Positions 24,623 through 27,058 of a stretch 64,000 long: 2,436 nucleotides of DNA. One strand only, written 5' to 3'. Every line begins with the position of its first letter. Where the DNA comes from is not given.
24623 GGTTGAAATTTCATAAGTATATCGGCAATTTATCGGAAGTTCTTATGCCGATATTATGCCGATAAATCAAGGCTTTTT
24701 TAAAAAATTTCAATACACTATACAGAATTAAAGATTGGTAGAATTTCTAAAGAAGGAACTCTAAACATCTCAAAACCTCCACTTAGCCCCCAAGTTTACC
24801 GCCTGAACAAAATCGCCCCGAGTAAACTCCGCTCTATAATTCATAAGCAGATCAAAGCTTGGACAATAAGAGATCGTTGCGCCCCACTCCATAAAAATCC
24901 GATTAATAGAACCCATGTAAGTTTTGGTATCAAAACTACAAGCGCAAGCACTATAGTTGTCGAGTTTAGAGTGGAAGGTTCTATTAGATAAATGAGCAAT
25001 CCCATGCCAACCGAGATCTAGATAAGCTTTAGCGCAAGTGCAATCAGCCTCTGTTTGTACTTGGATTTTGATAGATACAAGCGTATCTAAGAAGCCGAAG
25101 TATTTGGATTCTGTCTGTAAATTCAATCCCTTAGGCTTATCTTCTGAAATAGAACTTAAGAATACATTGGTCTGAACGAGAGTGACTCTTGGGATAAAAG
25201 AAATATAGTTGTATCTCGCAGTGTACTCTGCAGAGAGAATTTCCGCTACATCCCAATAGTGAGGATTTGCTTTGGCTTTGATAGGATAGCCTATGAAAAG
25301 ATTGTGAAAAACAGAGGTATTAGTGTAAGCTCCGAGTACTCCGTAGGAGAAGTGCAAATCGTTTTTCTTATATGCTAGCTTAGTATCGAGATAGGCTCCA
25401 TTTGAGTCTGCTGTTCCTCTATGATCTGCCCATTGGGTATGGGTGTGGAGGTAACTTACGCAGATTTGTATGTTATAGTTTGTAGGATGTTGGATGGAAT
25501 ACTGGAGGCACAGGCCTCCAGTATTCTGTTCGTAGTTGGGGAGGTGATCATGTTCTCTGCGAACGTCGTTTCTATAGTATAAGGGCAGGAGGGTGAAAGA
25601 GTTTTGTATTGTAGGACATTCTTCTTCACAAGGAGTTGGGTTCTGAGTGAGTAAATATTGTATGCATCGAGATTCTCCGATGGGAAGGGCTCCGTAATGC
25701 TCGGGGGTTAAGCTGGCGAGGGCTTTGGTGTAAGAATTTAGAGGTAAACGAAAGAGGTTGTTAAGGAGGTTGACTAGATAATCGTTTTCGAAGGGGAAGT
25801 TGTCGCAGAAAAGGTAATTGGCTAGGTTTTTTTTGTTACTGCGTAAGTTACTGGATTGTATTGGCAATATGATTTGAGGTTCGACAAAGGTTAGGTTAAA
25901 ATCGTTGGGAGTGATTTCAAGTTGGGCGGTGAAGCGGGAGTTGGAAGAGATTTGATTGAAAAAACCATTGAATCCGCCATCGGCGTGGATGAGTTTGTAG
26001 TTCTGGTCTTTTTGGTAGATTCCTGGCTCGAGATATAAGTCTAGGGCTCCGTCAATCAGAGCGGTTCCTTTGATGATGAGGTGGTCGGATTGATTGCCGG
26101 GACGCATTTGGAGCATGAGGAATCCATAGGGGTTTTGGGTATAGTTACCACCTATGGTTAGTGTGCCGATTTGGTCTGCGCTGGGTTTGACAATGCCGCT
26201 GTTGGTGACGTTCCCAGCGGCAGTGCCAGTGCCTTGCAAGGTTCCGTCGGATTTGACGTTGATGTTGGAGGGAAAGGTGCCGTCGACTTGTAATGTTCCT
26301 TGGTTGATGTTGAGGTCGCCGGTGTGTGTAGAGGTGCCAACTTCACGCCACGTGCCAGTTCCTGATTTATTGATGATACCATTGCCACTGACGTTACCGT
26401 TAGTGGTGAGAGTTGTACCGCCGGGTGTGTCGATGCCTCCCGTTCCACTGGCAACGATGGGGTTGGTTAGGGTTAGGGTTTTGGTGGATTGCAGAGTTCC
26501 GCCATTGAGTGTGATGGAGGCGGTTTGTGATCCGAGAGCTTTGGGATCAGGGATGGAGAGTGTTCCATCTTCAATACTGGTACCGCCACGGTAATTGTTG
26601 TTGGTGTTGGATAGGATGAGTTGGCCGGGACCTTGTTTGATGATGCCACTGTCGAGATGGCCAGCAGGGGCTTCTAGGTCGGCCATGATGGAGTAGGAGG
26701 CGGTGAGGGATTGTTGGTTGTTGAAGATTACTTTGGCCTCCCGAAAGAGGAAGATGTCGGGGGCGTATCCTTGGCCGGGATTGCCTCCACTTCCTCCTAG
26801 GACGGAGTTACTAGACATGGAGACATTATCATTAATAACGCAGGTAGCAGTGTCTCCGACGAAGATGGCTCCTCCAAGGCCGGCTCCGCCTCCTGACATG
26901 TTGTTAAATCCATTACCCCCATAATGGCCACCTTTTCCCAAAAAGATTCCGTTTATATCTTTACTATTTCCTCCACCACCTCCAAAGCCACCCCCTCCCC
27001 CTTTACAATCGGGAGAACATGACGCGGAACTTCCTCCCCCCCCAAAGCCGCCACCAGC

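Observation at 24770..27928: Pmp-like autotransporter is a codon-usage and composition outlier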

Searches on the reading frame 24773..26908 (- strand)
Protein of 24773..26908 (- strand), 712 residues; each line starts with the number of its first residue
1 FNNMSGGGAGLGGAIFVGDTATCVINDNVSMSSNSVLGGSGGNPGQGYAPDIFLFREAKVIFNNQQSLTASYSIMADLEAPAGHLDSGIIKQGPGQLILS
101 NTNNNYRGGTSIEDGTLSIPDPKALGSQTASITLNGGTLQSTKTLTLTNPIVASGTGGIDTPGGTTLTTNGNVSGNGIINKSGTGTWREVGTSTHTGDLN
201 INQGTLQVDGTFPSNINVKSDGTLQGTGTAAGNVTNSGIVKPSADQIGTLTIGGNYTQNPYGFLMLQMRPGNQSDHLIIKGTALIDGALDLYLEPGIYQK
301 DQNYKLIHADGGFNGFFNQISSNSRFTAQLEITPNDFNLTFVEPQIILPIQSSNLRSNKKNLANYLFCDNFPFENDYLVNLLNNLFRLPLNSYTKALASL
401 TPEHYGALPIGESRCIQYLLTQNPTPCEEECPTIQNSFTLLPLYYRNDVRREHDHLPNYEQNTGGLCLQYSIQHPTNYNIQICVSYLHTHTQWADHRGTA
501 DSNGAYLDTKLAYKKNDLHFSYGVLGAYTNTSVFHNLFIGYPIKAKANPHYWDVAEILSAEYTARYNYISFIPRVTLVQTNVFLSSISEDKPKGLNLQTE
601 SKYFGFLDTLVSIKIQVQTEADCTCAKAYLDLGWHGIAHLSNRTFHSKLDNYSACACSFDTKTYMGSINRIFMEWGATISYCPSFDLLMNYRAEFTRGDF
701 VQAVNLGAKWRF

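Call 80: find_homologous_proteins(query=window:25130-26908:-, max_evalue=1e-40)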
Query window:25130-26908:- (593 aa): 13 proteins with E <= 1e-40 among 8000 candidates.
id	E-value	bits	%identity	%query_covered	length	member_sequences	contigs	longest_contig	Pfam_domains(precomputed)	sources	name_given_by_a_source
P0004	3.2e-214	731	58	98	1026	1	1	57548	PF12951.14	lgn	-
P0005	9.4e-204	697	54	97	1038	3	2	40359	PF12951.14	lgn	-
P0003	3.5e-201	688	53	98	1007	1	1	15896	-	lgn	-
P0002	8.9e-201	687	52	98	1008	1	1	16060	PF12951.14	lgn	-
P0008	7.3e-193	661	53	98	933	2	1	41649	PF12951.14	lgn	-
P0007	6.0e-184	631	50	98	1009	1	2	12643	-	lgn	-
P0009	1.9e-182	626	59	88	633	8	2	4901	PF12951.14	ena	-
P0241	5.6e-162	559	43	85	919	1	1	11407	PF12951.14,PF03797.26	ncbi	ncbi:MAG: autotransporter-associated beta strand repeat-containing protein, partial [Chlamydiales ba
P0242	7.3e-101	357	82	33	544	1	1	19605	PF12951.14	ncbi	ncbi:MAG: autotransporter-associated beta strand repeat-containing protein, partial [Chlamydiales ba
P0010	1.1e-87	313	43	58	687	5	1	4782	-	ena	-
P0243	8.4e-85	304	45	58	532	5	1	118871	PF12951.14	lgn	-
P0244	1.3e-65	240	45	48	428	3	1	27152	PF03797.26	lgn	-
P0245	2.3e-62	230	46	41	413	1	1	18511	-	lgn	-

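Call 81: find_encoding_contigs(protein=P0242, flank=10000, max_places=3)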
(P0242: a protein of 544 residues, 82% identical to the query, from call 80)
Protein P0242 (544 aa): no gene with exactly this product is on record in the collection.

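Call 84: search_dna_similar(query=window:24773-26908:-, collection=plasmids, mode=protein, max_rows=10, max_evalue=1e-10)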
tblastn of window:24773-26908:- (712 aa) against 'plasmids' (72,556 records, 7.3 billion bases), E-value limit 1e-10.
Records with a match: 14; places in all: 14; records where one place covers at least 80% of the query: 0.
Best place of each record, by identity: <60% 14.
By first word of the organism name: Ensifer 4; Paraburkholderia 4; Microvirga 1; Roseinatronobacter 1; Bosea 1; Azospirillum 1; Dyella 1; Phyllobacterium 1.
By predicted mobility (MOB-suite, as given by PLSDB): non-mobilizable 13; conjugative 1.
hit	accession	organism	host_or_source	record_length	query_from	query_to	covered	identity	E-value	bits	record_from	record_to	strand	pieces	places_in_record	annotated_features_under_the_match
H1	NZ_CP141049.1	Microvirga lotononidis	-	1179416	89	349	37%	30.4%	8e-12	77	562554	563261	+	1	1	none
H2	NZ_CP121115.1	Roseinatronobacter sp. S2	cell culture,Alkaline Spring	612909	92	375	40%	27.9%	2e-11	76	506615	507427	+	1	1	autotransporter domain-containing protein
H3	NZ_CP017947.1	Bosea sp. Tri-49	Oxytropis triphylla,cell culture,root ...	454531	91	343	36%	30.4%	6e-11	74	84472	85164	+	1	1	autotransporter domain-containing protein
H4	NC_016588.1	Azospirillum lipoferum 4B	-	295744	89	281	27%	36.3%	4e-11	74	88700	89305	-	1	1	autotransporter-associated beta strand repeat-containing protein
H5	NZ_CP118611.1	Ensifer adhaerens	Pure isolate,Rhizosphere of Cyperus ...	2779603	180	347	24%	33.0%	6e-12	77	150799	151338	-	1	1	none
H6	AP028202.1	Paraburkholderia largidicola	Physopelta gutta,midgut,Midgut crypts ...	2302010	179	322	20%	38.2%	8e-13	80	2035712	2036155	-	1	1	hypothetical protein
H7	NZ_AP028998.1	Paraburkholderia sp. 22B1P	-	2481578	179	322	20%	38.2%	8e-13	80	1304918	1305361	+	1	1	none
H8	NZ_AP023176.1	Paraburkholderia largidicola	Physopelta gutta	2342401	179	322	20%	38.2%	8e-13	80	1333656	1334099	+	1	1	none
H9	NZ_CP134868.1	Dyella sp. BiH032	Soil,soil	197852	181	326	21%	37.5%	7e-14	84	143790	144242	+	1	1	autotransporter domain-containing protein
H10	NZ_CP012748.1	Paraburkholderia caribensis MBA4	soil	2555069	179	322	20%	37.7%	1e-12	80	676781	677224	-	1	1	none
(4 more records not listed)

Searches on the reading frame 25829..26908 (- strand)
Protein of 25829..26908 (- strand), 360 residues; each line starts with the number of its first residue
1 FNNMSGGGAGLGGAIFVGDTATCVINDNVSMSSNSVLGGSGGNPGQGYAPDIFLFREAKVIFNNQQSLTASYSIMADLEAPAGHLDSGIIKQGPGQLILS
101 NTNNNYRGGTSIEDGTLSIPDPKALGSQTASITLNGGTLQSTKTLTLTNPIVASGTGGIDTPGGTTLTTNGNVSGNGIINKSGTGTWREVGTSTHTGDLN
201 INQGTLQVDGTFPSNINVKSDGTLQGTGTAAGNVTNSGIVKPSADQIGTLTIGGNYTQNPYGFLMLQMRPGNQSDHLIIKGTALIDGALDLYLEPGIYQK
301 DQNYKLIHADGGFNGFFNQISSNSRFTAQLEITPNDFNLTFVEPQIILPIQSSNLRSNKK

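Call 65: search_protein_families(library=pfam, proteins=[window:25829-26908:-], max_evalue=10)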
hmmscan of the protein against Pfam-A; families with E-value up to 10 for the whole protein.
window:25829-26908:- (360 aa): 2 families
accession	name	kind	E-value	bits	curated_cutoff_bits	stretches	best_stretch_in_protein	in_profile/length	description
PF12951.13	PATR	-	2.9e-13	50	27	2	90-119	2-30/30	Passenger-associated-transport-repeat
PF04519.19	Bactofilin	-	0.15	12.8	27.9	1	194-236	8-49/98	Polymer-forming cytoskeletal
